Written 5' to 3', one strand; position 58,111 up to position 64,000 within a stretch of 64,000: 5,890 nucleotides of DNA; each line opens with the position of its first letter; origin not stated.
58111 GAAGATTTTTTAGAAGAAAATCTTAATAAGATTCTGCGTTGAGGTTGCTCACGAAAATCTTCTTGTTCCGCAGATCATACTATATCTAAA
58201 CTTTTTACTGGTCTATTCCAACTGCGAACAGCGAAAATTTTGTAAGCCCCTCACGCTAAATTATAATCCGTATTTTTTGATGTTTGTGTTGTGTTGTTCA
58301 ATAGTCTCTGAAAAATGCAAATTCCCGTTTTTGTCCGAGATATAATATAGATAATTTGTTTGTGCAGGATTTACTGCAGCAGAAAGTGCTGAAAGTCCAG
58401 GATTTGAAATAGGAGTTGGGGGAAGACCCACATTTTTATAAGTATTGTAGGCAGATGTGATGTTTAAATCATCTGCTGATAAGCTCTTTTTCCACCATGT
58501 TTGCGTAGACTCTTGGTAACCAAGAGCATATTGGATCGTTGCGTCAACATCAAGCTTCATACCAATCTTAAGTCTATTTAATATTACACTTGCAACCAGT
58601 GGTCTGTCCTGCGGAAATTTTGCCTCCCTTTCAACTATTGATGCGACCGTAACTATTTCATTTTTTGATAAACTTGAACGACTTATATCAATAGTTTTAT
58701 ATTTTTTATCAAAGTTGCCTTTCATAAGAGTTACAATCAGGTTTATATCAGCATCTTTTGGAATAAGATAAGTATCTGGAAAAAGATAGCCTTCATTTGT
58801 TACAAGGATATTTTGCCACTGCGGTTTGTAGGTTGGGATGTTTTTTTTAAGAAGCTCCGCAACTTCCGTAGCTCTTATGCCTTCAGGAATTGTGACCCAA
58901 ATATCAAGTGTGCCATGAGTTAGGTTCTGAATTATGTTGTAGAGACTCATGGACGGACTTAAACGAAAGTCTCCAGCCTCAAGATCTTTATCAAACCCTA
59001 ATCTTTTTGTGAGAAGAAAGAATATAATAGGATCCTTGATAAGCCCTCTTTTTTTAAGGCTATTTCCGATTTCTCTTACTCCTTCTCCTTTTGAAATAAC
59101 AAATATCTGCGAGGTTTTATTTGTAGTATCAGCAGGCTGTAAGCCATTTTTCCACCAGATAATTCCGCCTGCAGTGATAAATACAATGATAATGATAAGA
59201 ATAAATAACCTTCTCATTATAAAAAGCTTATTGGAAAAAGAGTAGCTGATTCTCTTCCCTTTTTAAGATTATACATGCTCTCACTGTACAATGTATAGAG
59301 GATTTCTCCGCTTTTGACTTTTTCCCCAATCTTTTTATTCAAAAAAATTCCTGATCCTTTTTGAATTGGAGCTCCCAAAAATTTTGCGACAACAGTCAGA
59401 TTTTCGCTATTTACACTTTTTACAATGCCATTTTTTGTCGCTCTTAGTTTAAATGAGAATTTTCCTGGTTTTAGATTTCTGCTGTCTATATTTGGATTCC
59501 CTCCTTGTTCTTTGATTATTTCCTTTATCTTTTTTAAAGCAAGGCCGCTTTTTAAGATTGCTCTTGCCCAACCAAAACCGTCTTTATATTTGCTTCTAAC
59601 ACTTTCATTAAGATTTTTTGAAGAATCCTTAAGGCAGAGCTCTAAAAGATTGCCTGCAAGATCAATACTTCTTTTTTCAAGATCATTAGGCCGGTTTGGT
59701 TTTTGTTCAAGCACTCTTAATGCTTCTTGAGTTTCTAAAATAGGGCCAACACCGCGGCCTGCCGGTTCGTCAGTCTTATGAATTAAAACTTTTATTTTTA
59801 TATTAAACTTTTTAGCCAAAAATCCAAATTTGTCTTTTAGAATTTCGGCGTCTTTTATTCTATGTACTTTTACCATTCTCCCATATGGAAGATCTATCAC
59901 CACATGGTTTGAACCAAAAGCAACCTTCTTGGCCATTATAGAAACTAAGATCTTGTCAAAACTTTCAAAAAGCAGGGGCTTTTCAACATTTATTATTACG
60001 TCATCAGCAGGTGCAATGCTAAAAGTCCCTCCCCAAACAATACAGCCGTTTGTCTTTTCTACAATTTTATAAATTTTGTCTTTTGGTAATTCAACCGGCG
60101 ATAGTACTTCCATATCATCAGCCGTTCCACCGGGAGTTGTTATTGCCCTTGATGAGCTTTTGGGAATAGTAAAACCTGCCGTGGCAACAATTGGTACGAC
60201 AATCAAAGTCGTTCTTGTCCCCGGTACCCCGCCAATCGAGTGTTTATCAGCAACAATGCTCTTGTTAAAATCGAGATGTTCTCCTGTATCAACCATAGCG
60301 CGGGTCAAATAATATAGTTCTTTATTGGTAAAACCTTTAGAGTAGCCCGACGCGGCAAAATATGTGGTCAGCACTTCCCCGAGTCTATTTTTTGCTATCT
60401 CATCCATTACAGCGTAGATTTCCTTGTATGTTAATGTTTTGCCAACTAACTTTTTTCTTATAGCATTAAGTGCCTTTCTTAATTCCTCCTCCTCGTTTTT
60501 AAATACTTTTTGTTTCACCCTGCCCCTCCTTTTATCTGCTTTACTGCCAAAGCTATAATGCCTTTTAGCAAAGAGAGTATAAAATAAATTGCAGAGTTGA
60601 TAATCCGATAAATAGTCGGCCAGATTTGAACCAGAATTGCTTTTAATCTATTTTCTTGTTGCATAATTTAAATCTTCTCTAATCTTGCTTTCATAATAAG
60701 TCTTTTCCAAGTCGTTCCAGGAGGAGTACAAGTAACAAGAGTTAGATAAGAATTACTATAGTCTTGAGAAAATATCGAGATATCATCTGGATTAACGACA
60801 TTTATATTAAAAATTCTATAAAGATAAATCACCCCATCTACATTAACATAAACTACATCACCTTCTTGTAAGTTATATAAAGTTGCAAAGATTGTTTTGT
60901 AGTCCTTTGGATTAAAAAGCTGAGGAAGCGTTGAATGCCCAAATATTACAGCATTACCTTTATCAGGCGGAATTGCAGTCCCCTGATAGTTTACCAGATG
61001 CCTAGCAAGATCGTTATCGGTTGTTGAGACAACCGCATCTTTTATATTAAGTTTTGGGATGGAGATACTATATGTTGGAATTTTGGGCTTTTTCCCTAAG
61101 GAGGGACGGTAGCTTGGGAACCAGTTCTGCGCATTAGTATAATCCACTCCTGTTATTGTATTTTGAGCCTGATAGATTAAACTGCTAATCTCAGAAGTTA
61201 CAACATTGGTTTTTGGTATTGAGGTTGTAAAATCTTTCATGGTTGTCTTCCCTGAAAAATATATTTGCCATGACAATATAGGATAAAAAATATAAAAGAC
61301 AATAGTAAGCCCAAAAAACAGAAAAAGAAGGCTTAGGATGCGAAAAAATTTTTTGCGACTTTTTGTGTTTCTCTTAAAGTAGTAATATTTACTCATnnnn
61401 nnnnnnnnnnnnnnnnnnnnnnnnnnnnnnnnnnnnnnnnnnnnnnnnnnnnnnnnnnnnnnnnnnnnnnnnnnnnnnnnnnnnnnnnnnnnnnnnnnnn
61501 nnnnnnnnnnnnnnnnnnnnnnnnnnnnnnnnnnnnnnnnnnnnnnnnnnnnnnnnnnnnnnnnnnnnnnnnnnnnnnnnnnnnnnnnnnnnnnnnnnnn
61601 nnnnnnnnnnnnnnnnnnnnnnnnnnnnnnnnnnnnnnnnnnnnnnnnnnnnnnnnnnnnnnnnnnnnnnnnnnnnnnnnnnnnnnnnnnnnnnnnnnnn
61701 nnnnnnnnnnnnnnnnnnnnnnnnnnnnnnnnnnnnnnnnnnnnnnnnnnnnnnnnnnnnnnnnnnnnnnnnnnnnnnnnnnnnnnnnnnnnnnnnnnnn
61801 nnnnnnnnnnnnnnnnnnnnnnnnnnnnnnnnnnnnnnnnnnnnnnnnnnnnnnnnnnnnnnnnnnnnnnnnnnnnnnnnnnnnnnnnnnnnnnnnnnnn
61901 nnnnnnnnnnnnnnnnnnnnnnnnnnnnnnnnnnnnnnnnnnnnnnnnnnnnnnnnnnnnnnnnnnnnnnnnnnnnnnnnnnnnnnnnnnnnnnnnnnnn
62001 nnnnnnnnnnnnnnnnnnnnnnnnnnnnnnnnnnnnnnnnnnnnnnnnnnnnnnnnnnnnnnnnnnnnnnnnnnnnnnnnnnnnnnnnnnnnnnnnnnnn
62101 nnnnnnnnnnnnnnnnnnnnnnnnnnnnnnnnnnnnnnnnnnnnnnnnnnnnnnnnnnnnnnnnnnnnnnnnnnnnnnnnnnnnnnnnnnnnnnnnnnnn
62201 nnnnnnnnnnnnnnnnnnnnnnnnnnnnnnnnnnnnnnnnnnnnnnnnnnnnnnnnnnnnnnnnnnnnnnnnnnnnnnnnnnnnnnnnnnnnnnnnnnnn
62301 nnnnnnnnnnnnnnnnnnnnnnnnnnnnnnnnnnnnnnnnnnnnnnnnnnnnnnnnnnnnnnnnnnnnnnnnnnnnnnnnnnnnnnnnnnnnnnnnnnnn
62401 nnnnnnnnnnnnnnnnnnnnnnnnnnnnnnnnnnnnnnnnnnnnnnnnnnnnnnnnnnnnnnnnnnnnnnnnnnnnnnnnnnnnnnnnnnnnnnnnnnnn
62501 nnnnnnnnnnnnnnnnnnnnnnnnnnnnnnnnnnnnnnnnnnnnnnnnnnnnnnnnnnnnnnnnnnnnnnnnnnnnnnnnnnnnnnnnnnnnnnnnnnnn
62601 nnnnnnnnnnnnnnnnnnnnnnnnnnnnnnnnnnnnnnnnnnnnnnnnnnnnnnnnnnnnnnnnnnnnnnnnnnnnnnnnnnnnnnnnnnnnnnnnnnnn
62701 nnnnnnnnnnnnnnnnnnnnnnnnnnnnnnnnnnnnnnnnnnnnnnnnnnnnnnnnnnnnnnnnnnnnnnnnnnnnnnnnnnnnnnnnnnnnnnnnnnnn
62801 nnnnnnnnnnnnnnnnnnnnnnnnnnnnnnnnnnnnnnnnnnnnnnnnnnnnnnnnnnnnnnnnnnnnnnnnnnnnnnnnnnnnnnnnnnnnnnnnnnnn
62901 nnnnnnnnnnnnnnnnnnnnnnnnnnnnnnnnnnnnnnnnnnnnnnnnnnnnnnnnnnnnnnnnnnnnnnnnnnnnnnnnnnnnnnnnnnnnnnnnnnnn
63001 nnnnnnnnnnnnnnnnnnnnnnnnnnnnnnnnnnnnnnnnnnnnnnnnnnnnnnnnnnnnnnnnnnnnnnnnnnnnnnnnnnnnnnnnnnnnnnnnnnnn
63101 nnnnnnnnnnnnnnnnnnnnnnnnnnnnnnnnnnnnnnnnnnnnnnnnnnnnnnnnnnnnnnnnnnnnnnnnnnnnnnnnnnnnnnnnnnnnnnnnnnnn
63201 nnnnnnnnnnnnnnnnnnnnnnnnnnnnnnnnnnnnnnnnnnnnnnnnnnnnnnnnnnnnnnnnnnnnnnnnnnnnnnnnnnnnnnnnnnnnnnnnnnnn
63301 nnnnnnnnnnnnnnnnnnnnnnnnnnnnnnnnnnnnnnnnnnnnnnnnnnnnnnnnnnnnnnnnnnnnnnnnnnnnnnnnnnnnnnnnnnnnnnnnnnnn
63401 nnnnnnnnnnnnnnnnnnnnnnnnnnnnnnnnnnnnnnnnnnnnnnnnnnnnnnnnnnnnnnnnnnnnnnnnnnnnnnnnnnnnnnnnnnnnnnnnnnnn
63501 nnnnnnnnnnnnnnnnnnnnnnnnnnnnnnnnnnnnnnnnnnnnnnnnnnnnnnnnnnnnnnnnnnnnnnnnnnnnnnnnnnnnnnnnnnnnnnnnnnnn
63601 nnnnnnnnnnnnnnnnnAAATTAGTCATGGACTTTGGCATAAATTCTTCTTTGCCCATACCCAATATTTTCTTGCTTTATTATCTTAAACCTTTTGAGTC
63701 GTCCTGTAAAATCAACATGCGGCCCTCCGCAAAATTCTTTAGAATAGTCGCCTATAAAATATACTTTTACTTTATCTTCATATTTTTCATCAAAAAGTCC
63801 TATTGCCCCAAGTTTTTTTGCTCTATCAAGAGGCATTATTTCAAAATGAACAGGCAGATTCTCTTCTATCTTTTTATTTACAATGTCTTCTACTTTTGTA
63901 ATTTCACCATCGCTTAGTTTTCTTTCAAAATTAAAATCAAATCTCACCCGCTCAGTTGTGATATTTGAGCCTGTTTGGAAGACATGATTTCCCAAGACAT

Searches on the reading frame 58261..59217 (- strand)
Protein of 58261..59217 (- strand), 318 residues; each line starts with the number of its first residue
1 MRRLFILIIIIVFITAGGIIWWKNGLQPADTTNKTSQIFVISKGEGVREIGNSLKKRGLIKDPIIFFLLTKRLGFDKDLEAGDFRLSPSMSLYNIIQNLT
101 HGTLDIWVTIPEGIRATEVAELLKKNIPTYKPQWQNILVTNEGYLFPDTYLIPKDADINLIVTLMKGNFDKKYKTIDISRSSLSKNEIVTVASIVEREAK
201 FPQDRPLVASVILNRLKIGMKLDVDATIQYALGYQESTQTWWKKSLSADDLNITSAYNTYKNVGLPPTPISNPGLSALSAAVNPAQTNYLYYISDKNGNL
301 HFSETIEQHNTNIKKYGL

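Call 31: search_protein_families(library=ncbifam, proteins=[window:58261-59217:-], max_evalue=0.01)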
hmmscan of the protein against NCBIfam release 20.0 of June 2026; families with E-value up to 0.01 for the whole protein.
window:58261-59217:- (318 aa): 2 families
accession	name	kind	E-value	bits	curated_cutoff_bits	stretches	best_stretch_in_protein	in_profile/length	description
TIGR00247.1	TIGR00247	hypoth_equivalog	4e-74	249.7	103.4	1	5-316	7-340/347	endolytic transglycosylase MltG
NF007619.0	PRK10270.1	equivalog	8.4e-43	146.7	532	1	3-316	6-330/340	cell division protein YceG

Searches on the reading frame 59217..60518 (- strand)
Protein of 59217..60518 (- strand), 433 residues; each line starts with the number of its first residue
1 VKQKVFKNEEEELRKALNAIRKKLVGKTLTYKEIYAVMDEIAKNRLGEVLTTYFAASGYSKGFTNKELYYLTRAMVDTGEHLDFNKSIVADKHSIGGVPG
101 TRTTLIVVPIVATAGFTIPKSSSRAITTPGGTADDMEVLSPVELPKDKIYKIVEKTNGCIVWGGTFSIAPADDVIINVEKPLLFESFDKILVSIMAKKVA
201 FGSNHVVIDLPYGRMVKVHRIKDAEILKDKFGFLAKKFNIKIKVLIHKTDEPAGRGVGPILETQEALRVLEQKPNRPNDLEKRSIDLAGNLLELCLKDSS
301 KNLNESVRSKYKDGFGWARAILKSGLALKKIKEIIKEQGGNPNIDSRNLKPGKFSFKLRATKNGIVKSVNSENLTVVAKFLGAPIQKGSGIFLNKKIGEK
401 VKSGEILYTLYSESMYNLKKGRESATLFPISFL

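Call 31: search_protein_families(library=ncbifam, proteins=[window:59217-60518:-], max_evalue=0.01)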
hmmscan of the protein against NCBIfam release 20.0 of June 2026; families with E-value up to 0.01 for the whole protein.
window:59217-60518:- (433 aa): 9 families
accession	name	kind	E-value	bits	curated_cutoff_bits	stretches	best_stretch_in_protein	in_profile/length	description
NF003338.0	PRK04350.1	subfamily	3.5e-142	474.3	434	1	10-424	86-485/502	thymidine phosphorylase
TIGR02645.1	ARCH_P_rylase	hypoth_equivalog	6.1e-136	453.7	434.6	1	13-425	83-483/493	putative thymidine phosphorylase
TIGR03327.1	AMP_phos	equivalog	1.1e-131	439.8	535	1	14-426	85-485/500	AMP phosphorylase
TIGR02644.1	Y_phosphoryl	subfamily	1.5e-67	228.2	409.05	1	18-420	3-405/417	pyrimidine-nucleoside phosphorylase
NF004490.0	PRK05820.1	equivalog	5.6e-58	196.6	269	1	16-420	5-411/439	thymidine phosphorylase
NF004747.0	PRK06078.1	equivalog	2.5e-53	181.2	559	1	16-414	3-401/434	pyrimidine-nucleoside phosphorylase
TIGR02643.1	T_phosphoryl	equivalog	2.3e-39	135.5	570.7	1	19-415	6-406/437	thymidine phosphorylase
NF011201.0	PRK14607.1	equivalog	2.2e-07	29.9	670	1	6-160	185-342/534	bifunctional anthranilate synthase component II/anthranilate phosphoribosyltransferase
TIGR01245.1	trpD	equivalog_domain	3.4e-07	29.9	199.05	1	25-162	6-147/330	anthranilate phosphoribosyltransferase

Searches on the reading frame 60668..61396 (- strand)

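Call 31: search_protein_families(library=ncbifam, proteins=[window:60668-61396:-], max_evalue=0.01)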
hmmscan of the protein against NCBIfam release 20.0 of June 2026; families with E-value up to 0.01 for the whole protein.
window:60668-61396:- (242 aa): 7 families
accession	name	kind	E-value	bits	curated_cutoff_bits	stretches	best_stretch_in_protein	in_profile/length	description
TIGR01076.1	sortase_fam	subfamily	3.3e-20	72.2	39.35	1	111-236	3-124/136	sortase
NF033745.1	class_C_sortase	subfamily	5.8e-20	72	160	1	26-237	5-218/220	class C sortase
NF058671.1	sortase_SrtD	exception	2.4e-16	60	140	1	69-236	44-184/187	class D sortase, LPxTATN-specific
NF033746.1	class_D_sortase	subfamily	1.7e-15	57.1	165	1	111-238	13-132/135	class D sortase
NF033747.1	class_E_sortase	subfamily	5.9e-14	52.4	160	1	21-241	4-207/211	class E sortase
TIGR03784.1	marine_sortase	equivalog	1.8e-05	24.4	158.25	1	129-225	73-158/174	class GN sortase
NF033748.1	class_F_sortase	subfamily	2.6e-05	23.9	166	1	127-224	40-134/155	class F sortase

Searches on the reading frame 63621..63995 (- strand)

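Call 87: search_protein_families(library=pfam, proteins=[window:63621-63995:-], max_evalue=0.001)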
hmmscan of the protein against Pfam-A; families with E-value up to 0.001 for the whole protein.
window:63621-63995:- (124 aa): 1 family
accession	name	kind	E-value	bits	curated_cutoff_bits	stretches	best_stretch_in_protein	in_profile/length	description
PF07973.19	tRNA_SAD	-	1.8e-15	57.1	24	1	76-119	1-44/44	Threonyl and Alanyl tRNA synthetase second additional domain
